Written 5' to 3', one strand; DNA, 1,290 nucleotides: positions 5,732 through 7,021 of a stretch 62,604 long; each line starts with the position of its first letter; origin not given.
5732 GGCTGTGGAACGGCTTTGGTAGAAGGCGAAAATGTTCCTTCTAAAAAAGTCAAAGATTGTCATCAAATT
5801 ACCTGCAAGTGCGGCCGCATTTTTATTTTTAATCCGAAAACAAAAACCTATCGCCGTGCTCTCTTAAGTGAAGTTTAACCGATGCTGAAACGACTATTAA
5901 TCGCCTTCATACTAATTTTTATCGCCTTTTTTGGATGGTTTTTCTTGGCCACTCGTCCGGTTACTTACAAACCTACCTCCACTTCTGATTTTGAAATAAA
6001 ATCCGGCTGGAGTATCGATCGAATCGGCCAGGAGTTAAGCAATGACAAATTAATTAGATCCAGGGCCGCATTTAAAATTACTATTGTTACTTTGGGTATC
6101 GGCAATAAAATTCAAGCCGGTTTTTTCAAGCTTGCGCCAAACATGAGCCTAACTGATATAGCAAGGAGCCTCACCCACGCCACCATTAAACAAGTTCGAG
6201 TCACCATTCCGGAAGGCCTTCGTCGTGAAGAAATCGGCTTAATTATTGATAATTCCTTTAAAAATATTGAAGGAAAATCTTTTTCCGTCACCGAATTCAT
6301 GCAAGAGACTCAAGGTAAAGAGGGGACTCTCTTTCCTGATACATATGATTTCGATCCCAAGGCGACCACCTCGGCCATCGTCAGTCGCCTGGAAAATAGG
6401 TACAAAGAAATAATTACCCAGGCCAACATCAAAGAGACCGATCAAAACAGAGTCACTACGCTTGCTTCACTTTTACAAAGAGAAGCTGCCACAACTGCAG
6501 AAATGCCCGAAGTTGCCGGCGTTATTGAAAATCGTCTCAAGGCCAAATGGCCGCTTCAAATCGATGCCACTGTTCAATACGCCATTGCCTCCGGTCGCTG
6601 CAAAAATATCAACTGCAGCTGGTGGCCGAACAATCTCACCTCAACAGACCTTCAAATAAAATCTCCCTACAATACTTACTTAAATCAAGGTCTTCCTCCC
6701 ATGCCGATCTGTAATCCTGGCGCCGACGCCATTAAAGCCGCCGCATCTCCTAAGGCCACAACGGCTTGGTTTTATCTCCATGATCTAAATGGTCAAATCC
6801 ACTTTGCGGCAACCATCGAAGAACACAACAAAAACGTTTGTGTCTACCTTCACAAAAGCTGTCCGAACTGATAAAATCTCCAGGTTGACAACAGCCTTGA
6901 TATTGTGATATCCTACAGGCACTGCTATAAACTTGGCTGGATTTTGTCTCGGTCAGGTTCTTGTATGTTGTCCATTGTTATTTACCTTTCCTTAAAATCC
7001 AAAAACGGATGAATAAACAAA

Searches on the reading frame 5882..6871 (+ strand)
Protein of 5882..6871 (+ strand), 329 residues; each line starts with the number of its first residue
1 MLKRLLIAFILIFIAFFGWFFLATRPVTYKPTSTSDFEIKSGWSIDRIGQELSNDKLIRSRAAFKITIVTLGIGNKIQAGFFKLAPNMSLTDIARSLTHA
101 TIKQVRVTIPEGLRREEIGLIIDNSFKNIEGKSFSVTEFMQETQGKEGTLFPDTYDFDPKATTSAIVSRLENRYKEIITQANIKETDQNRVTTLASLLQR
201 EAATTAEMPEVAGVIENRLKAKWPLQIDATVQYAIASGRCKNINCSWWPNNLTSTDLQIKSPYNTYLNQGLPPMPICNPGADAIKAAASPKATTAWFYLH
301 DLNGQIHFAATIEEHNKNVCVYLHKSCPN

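Call 68: search_protein_families(library=pfam, proteins=[window:5882-6871:+], max_evalue=0.00001)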
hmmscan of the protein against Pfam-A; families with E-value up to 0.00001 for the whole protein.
window:5882-6871:+ (329 aa): 1 family
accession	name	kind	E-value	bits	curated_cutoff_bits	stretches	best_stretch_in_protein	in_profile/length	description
PF02618.21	YceG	-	5.8e-74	249.5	32.4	1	37-319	1-273/275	YceG-like family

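Call 72: search_protein_families(library=ncbifam, proteins=[window:5882-6871:+], max_evalue=0.001)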
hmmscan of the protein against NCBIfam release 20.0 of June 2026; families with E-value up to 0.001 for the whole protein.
window:5882-6871:+ (329 aa): 2 families
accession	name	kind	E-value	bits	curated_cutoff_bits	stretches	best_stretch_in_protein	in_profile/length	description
TIGR00247.1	TIGR00247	hypoth_equivalog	1.4e-58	198.6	103.4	1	6-324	10-342/347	endolytic transglycosylase MltG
NF007619.0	PRK10270.1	equivalog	1.5e-29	103.1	532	1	36-324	41-332/340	cell division protein YceG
